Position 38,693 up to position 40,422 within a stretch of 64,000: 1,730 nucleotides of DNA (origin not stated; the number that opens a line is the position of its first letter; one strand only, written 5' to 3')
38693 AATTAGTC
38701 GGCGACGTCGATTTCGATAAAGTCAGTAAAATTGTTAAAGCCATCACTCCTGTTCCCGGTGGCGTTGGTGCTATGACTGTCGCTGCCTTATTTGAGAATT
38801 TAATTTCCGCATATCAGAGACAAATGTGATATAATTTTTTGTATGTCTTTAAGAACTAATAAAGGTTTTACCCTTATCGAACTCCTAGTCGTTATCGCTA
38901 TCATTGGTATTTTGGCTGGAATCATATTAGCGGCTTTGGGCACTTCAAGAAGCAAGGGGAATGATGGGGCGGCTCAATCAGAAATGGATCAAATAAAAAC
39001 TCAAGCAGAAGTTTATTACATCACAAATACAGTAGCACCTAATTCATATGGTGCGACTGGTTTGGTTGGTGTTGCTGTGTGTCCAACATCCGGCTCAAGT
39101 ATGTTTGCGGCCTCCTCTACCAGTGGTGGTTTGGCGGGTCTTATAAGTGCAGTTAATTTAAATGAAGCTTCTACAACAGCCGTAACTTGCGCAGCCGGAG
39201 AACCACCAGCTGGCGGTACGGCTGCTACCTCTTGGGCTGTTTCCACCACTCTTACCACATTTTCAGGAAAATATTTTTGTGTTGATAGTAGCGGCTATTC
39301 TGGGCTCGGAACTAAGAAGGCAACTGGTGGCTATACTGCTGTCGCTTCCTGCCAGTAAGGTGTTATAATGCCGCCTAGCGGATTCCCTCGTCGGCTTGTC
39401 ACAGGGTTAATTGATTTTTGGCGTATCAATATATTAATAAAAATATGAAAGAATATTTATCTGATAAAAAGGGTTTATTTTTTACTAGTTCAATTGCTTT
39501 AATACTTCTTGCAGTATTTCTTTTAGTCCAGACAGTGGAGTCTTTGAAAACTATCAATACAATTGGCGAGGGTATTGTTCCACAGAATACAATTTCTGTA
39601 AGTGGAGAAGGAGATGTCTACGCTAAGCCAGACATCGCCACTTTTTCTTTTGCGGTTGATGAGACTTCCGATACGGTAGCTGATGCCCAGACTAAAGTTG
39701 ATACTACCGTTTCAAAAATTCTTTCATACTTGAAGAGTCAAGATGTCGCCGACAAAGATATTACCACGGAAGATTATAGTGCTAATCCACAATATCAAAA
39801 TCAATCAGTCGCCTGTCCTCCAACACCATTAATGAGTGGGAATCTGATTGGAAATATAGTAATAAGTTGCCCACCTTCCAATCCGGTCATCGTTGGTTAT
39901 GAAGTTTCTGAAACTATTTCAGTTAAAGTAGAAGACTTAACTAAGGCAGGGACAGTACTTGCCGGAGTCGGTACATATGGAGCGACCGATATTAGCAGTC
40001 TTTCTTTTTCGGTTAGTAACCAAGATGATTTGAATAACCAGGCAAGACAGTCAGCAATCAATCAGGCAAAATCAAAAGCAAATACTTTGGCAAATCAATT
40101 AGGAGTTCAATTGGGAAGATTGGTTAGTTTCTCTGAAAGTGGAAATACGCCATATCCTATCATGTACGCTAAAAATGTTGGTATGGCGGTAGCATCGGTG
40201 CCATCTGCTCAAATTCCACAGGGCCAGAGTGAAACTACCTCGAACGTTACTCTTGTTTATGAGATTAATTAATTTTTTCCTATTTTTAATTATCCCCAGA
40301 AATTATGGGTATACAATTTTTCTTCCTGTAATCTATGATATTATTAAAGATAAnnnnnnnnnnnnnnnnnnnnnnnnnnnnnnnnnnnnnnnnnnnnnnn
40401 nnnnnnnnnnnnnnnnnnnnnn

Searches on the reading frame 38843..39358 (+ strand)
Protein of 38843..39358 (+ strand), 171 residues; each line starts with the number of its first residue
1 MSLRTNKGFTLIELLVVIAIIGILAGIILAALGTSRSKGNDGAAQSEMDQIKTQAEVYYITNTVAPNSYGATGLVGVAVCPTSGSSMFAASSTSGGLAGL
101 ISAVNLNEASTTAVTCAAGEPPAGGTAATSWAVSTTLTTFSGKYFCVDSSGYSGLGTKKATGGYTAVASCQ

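Call 35: search_protein_families(library=pfam, max_evalue=0.001, proteins=[window:38843-39358:+])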
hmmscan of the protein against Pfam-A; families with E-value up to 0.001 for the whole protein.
window:38843-39358:+ (171 aa): 1 family
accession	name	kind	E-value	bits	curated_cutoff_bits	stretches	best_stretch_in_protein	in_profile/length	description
PF07963.17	N_methyl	-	1.7e-09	37.3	21.2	1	4-29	2-27/27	Prokaryotic N-terminal methylation motif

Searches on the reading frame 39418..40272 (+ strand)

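Call 35: search_protein_families(library=pfam, max_evalue=0.001, proteins=[window:39418-40272:+])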
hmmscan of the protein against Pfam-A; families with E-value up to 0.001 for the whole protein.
window:39418-40272:+ (284 aa): 1 family
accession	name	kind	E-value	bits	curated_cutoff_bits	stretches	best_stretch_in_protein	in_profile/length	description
PF04402.19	SIMPL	-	1e-47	163.5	25.2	1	59-281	1-205/205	Protein of unknown function (DUF541)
